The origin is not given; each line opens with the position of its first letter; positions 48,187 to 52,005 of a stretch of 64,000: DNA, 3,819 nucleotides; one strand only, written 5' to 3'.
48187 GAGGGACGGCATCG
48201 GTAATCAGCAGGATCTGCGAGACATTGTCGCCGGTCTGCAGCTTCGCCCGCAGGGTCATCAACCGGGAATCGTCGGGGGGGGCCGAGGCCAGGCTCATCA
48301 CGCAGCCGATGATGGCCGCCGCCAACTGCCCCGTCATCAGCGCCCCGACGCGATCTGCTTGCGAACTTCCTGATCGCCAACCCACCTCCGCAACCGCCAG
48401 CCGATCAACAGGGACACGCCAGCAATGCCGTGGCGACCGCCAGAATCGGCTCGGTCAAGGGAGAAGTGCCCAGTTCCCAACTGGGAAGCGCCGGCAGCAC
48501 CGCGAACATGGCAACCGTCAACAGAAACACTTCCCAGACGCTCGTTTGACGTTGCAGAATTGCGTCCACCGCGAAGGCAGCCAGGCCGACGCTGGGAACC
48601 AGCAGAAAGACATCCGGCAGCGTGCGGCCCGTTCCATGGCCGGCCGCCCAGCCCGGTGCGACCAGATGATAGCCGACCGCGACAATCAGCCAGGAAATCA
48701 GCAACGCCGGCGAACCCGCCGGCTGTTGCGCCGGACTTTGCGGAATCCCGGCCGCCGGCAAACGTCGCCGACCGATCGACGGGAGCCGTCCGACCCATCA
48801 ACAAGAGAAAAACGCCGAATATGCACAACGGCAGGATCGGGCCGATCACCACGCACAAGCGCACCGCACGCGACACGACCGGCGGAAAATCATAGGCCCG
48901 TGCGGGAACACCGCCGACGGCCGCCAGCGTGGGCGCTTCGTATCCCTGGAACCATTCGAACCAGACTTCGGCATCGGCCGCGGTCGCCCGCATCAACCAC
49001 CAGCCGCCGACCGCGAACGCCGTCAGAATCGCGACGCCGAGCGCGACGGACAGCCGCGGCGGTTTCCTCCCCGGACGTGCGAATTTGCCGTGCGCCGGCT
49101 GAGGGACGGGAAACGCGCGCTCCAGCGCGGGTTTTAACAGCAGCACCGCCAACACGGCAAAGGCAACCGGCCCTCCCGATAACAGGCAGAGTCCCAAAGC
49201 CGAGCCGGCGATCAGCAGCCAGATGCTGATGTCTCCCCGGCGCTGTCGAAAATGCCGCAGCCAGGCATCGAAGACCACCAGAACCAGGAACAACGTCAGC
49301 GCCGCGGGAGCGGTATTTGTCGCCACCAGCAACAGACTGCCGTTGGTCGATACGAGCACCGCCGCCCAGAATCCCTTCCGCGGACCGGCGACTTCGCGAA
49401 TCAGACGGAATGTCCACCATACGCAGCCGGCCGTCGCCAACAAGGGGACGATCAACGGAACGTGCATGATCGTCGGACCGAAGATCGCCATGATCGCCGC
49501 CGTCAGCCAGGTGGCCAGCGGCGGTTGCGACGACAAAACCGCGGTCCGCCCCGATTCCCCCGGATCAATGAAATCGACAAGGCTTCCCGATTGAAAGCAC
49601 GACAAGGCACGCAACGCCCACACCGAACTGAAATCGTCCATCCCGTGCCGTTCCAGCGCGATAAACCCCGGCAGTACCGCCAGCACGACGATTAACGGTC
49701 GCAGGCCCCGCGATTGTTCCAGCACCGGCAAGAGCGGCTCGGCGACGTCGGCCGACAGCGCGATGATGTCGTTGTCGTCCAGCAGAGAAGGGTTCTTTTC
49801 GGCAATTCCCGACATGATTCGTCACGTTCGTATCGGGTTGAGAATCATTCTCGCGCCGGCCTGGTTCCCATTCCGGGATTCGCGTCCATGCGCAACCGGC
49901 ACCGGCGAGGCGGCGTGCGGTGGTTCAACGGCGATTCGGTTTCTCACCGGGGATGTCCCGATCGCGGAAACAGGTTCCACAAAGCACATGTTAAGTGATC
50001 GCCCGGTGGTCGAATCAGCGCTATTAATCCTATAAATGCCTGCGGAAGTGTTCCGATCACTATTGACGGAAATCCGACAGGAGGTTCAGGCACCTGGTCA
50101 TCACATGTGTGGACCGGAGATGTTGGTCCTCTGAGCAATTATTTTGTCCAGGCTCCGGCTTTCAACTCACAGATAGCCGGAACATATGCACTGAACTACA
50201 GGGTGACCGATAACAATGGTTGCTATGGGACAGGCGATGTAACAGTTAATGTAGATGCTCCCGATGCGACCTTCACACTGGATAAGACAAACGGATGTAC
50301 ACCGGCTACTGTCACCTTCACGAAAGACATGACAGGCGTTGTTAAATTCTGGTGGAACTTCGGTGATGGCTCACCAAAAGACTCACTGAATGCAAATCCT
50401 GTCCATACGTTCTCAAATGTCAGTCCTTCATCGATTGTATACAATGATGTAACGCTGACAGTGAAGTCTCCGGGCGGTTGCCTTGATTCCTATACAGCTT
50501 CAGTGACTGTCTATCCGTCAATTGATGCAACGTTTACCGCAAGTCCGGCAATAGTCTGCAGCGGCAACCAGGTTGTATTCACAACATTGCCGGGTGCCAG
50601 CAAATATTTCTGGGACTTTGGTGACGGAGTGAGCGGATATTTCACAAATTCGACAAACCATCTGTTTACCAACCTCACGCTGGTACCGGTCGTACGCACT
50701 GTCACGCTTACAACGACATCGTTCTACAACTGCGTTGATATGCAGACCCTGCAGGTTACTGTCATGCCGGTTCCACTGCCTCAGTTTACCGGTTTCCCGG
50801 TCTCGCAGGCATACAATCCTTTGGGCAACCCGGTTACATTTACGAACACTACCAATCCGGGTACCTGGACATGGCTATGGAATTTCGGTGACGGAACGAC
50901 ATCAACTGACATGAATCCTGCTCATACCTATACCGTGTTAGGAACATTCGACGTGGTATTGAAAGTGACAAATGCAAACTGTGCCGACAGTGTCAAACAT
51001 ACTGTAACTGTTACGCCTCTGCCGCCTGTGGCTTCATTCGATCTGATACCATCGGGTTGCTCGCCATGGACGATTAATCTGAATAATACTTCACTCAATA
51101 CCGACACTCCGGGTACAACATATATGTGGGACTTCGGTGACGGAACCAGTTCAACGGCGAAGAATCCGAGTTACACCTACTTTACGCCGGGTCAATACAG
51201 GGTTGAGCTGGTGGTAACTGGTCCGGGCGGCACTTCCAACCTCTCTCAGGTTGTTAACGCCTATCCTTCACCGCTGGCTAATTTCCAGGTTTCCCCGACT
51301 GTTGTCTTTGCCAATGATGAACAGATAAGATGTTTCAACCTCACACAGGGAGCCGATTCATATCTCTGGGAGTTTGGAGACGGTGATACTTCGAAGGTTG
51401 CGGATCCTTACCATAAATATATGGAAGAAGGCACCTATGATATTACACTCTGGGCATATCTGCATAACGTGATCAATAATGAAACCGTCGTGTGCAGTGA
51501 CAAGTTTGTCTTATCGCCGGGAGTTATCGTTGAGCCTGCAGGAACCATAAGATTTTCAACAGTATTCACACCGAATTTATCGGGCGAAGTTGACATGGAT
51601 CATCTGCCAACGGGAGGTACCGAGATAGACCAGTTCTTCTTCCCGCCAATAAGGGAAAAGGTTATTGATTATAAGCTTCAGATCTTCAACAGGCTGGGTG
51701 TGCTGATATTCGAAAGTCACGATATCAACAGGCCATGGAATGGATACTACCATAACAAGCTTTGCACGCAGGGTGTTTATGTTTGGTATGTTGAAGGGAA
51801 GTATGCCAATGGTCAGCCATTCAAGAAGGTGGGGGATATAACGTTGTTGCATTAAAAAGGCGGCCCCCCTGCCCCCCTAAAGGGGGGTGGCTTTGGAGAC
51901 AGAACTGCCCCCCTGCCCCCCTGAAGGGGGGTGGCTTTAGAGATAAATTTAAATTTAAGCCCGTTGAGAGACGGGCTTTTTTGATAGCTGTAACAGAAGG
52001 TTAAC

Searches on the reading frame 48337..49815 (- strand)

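Call 32: search_protein_families(library=pfam, proteins=[window:48337-49815:-], max_evalue=0.00001)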
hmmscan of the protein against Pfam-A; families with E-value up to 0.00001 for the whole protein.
window:48337-49815:- (492 aa): 1 family
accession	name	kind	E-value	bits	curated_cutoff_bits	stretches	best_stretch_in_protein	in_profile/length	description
PF13231.12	PMT_2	-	6.5e-10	39.9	26.1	1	97-226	2-127/160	Dolichyl-phosphate-mannose-protein mannosyltransferase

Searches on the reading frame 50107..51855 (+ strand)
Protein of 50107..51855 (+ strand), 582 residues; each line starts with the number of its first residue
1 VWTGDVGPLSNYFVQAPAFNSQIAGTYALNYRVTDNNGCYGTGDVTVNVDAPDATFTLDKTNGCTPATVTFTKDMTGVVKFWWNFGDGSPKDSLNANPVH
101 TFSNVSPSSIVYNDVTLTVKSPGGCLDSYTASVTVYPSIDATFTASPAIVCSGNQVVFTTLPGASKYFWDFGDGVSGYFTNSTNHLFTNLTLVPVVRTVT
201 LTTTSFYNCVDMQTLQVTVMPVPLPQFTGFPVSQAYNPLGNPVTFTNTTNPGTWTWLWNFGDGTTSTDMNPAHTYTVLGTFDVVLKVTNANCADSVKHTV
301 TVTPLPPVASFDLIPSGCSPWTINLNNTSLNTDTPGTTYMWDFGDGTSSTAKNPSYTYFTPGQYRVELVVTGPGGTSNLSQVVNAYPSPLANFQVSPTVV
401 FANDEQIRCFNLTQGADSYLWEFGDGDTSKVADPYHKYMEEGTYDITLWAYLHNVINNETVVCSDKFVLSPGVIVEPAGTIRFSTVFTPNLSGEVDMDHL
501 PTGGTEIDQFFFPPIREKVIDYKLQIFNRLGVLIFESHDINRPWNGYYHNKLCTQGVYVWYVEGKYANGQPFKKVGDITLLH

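Call 32: search_protein_families(library=pfam, proteins=[window:50107-51855:+], max_evalue=0.00001)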
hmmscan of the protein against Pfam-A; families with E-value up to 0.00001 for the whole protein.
window:50107-51855:+ (582 aa): 3 families
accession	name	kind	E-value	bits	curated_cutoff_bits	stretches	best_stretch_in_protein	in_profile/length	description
PF18911.6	PKD_4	-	5.5e-48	161.4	27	3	307-382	4-80/85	PKD domain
PF00801.26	PKD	-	9.2e-32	109.3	23.5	2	331-380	25-75/80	PKD domain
PF13585.12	CHU_C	-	2.7e-09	37.5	27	1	507-569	22-77/86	CHU_C Type IX secretion signal domain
